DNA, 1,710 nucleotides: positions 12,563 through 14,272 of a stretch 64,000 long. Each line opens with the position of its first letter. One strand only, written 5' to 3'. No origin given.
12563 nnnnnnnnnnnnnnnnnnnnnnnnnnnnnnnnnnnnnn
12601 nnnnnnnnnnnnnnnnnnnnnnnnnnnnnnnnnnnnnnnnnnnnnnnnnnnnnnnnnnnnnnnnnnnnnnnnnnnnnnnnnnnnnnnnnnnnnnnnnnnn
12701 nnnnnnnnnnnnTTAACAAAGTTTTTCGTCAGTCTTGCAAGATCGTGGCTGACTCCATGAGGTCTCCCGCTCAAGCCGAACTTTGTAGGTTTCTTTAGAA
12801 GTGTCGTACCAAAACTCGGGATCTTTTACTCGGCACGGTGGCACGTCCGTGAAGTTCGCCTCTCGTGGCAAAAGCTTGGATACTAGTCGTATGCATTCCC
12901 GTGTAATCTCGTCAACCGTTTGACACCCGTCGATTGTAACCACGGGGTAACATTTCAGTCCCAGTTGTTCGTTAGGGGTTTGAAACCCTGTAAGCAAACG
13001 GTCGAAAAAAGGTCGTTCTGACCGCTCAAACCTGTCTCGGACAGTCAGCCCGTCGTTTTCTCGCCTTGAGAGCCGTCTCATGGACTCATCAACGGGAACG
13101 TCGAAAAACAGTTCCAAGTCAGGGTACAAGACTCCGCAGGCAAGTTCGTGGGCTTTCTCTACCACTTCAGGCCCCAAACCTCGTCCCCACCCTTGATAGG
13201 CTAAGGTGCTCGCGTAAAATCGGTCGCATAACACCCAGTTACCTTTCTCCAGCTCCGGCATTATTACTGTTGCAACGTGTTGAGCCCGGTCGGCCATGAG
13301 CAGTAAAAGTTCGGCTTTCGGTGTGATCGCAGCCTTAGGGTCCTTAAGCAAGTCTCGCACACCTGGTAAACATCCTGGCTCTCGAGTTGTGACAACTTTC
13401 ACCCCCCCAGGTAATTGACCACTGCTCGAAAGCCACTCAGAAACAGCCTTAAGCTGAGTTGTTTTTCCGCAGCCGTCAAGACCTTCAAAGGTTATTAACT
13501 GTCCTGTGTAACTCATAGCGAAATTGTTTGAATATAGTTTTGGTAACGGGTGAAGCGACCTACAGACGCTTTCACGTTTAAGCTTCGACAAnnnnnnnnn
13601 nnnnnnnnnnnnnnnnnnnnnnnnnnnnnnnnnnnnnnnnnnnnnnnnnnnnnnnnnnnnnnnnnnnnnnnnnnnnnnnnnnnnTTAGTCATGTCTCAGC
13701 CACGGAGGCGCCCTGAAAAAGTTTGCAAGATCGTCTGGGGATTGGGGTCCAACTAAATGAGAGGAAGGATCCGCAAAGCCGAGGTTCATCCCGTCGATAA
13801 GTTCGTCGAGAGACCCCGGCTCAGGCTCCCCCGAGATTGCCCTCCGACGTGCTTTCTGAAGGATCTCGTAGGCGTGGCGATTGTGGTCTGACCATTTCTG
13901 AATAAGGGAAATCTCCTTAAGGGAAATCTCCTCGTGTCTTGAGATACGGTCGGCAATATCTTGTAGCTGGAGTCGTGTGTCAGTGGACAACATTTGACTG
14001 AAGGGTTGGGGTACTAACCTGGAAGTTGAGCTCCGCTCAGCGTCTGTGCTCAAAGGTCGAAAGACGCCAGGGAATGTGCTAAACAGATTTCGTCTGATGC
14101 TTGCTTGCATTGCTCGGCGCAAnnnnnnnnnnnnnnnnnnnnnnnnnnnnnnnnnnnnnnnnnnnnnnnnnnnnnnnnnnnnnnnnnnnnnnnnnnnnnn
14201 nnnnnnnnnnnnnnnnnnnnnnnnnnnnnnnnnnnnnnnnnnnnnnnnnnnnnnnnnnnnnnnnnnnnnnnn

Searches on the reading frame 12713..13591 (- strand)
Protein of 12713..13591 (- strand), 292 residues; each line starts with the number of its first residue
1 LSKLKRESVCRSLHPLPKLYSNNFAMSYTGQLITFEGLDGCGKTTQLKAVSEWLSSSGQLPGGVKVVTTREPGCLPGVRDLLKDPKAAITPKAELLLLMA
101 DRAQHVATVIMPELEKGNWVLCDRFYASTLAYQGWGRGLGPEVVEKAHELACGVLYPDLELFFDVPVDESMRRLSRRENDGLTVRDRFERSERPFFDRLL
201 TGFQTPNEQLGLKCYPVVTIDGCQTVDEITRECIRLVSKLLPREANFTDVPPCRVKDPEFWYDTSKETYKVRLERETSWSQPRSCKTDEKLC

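Call 3: search_protein_families(library=pfam, proteins=[window:12713-13591:-], max_evalue=0.1)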
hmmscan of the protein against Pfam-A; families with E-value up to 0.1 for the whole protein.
window:12713-13591:- (292 aa): 3 families
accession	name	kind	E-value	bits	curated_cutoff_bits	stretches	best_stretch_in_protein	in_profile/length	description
PF02223.23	Thymidylate_kin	-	1.8e-32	113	27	1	35-199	1-155/185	Thymidylate kinase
PF13401.12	AAA_22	-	0.0025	18.6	27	1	29-80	4-49/130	AAA domain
PF13521.12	AAA_28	-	0.005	17.5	27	1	33-146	2-103/164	AAA domain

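Call 4: search_protein_families(library=phrogs, proteins=[window:12713-13591:-], max_evalue=0.01)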
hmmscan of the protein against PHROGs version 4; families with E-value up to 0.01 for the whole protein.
window:12713-13591:- (292 aa): 2 families
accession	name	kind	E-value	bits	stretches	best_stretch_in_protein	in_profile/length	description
phrog_761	-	other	2.3e-32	114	1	22-244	11-221/362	thymidylate kinase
phrog_16057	-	other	4.6e-16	59.9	1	28-246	3-215/363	thymidylate kinase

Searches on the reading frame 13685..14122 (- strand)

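Call 3: search_protein_families(library=pfam, proteins=[window:13685-14122:-], max_evalue=0.1)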
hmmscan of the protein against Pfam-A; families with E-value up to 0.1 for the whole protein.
window:13685-14122:- (145 aa): 0 families

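Call 4: search_protein_families(library=phrogs, proteins=[window:13685-14122:-], max_evalue=0.01)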
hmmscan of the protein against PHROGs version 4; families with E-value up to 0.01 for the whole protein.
window:13685-14122:- (145 aa): 3 families
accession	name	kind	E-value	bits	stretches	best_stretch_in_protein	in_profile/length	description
phrog_507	-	unknown function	1.2e-20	74.8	1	44-138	1-94/104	-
phrog_6677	-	unknown function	8.4e-08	33.5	1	76-137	6-66/77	-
phrog_19028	-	unknown function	0.0061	17.3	1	44-88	1-46/60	-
